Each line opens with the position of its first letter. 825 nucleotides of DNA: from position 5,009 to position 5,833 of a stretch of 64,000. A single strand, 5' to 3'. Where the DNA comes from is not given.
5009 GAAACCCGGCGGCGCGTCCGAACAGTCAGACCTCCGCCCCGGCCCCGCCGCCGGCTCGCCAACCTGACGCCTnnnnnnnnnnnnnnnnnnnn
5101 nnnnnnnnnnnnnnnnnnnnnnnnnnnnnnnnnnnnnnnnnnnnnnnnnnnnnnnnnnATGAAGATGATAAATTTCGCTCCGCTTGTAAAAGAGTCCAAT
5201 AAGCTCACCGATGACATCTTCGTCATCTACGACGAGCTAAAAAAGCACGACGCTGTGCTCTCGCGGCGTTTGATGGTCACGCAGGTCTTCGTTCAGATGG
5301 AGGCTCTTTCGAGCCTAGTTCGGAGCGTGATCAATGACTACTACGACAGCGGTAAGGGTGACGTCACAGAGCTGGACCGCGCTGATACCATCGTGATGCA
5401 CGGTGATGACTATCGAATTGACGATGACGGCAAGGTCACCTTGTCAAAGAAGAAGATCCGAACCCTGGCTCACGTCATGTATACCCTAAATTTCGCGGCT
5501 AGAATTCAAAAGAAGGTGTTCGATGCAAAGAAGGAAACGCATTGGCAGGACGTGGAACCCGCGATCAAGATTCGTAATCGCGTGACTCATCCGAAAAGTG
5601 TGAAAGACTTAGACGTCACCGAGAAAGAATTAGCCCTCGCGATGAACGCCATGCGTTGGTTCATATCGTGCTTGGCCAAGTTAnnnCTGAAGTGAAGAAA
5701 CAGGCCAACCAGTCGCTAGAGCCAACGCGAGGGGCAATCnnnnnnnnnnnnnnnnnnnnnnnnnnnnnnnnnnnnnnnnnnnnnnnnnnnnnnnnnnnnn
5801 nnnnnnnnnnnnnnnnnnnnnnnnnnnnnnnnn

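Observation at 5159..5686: Gene A: Rx4H motif placed as in HEPN ribonucleases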

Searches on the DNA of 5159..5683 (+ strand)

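Call 100: search_rna_families(sources=[L004, L007, L001, L046, L042], threshold=gathering)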
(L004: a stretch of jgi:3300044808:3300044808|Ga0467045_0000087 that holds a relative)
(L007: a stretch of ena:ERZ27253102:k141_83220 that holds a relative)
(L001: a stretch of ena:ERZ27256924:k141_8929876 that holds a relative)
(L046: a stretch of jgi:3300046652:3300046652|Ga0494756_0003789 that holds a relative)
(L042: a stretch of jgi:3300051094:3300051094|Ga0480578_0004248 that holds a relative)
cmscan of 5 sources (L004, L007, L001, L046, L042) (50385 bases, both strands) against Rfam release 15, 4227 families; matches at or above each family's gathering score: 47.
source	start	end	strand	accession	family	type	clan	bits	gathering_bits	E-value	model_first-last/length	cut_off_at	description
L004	3078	3150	+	RF00005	tRNA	Gene; tRNA;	CL00001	73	29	3.7e-14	1-71/71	no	tRNA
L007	2135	2209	+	RF00005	tRNA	Gene; tRNA;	CL00001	71.4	29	9.9e-14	1-71/71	no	tRNA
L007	2689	2761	+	RF00005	tRNA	Gene; tRNA;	CL00001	70.1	29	2.3e-13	1-71/71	no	tRNA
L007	9869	9940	+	RF00005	tRNA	Gene; tRNA;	CL00001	69.3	29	3.9e-13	1-71/71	no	tRNA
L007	1405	1477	+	RF00005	tRNA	Gene; tRNA;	CL00001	68.4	29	6.9e-13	1-71/71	no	tRNA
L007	1230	1303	+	RF00005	tRNA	Gene; tRNA;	CL00001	68.1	29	8.1e-13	1-71/71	no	tRNA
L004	3626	3699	+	RF00005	tRNA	Gene; tRNA;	CL00001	67.5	29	1.2e-12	1-71/71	no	tRNA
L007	9629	9702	+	RF00005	tRNA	Gene; tRNA;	CL00001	67.3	29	1.4e-12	1-71/71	no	tRNA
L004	11938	12012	+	RF00005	tRNA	Gene; tRNA;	CL00001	66.9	29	1.7e-12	1-71/71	no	tRNA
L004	3775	3850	+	RF00005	tRNA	Gene; tRNA;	CL00001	66.9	29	1.8e-12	1-71/71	no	tRNA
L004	1705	1778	+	RF00005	tRNA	Gene; tRNA;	CL00001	66.1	29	3e-12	1-71/71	no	tRNA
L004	3164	3240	+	RF00005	tRNA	Gene; tRNA;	CL00001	65.9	29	3.4e-12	1-71/71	no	tRNA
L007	9351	9426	+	RF00005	tRNA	Gene; tRNA;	CL00001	64.7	29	7e-12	1-71/71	no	tRNA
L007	1316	1388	+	RF00005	tRNA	Gene; tRNA;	CL00001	64.5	29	7.8e-12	1-71/71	no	tRNA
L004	2215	2287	+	RF00005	tRNA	Gene; tRNA;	CL00001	64.3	29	9.2e-12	1-71/71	no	tRNA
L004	1594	1667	+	RF00005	tRNA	Gene; tRNA;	CL00001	64.1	29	1e-11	1-71/71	no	tRNA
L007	5936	6023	+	RF00005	tRNA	Gene; tRNA;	CL00001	63.7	29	1.3e-11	1-71/71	no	tRNA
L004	3326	3399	+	RF00005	tRNA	Gene; tRNA;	CL00001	63.6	29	1.5e-11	1-71/71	no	tRNA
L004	115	189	+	RF00005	tRNA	Gene; tRNA;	CL00001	62.9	29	2.2e-11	1-71/71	no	tRNA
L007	9710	9784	+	RF00005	tRNA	Gene; tRNA;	CL00001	62.6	29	2.6e-11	1-71/71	no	tRNA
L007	1567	1637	+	RF00005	tRNA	Gene; tRNA;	CL00001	61.1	29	7.1e-11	1-71/71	no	tRNA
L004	29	103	+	RF00005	tRNA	Gene; tRNA;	CL00001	60.6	29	9.3e-11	1-71/71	no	tRNA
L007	2217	2291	+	RF00005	tRNA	Gene; tRNA;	CL00001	60.3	29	1.2e-10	1-71/71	no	tRNA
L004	1425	1500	+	RF00005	tRNA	Gene; tRNA;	CL00001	60.2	29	1.2e-10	1-71/71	no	tRNA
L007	6756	6829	+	RF00005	tRNA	Gene; tRNA;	CL00001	59.3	29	2.1e-10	1-71/71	no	tRNA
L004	2307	2379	+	RF00005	tRNA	Gene; tRNA;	CL00001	59.2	29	2.4e-10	1-71/71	no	tRNA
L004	1145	1219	+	RF00005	tRNA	Gene; tRNA;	CL00001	58.8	29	3e-10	1-71/71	no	tRNA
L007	2054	2125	+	RF00005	tRNA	Gene; tRNA;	CL00001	56.7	29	1.1e-09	1-71/71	no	tRNA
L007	3231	3302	+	RF00005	tRNA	Gene; tRNA;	CL00001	56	29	1.8e-09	1-71/71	no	tRNA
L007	2391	2464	+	RF00005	tRNA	Gene; tRNA;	CL00001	55.8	29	2e-09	1-71/71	no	tRNA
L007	5851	5924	+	RF00005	tRNA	Gene; tRNA;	CL00001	54.9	29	3.6e-09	1-71/71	no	tRNA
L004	1515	1588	+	RF00005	tRNA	Gene; tRNA;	CL00001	54.5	29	4.6e-09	1-71/71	no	tRNA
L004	9739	9813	+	RF00005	tRNA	Gene; tRNA;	CL00001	53.5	29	8.4e-09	1-71/71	no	tRNA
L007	1959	2032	+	RF00005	tRNA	Gene; tRNA;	CL00001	53.1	29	1.1e-08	1-71/71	no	tRNA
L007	2307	2378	+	RF00005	tRNA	Gene; tRNA;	CL00001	52.8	29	1.3e-08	1-71/71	no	tRNA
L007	2558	2643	+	RF00005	tRNA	Gene; tRNA;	CL00001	52.4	29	1.7e-08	1-71/71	no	tRNA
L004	1229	1300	+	RF00005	tRNA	Gene; tRNA;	CL00001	51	29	4.2e-08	1-71/71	no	tRNA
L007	1800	1872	+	RF00005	tRNA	Gene; tRNA;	CL00001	49.7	29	9.7e-08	1-71/71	no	tRNA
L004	1018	1092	+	RF00005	tRNA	Gene; tRNA;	CL00001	48.1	29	2.6e-07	1-71/71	no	tRNA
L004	1797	1878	+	RF00005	tRNA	Gene; tRNA;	CL00001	47.4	29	4.2e-07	1-71/71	no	tRNA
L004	2916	2987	+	RF00005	tRNA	Gene; tRNA;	CL00001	46.9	29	5.6e-07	1-71/71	no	tRNA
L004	928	1009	+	RF00005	tRNA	Gene; tRNA;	CL00001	46.6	29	6.6e-07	1-71/71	no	tRNA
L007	953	1037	+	RF00005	tRNA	Gene; tRNA;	CL00001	43.6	29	4.5e-06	1-71/71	no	tRNA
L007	1050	1121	+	RF00005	tRNA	Gene; tRNA;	CL00001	37.2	29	0.00026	1-71/71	no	tRNA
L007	2475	2548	+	RF00005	tRNA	Gene; tRNA;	CL00001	36.8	29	0.00033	1-71/71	no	tRNA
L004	8242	8310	+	RF00005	tRNA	Gene; tRNA;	CL00001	36.5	29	0.00042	1-71/71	no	tRNA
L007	1656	1727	+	RF00005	tRNA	Gene; tRNA;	CL00001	31.6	29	0.0091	1-71/71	no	tRNA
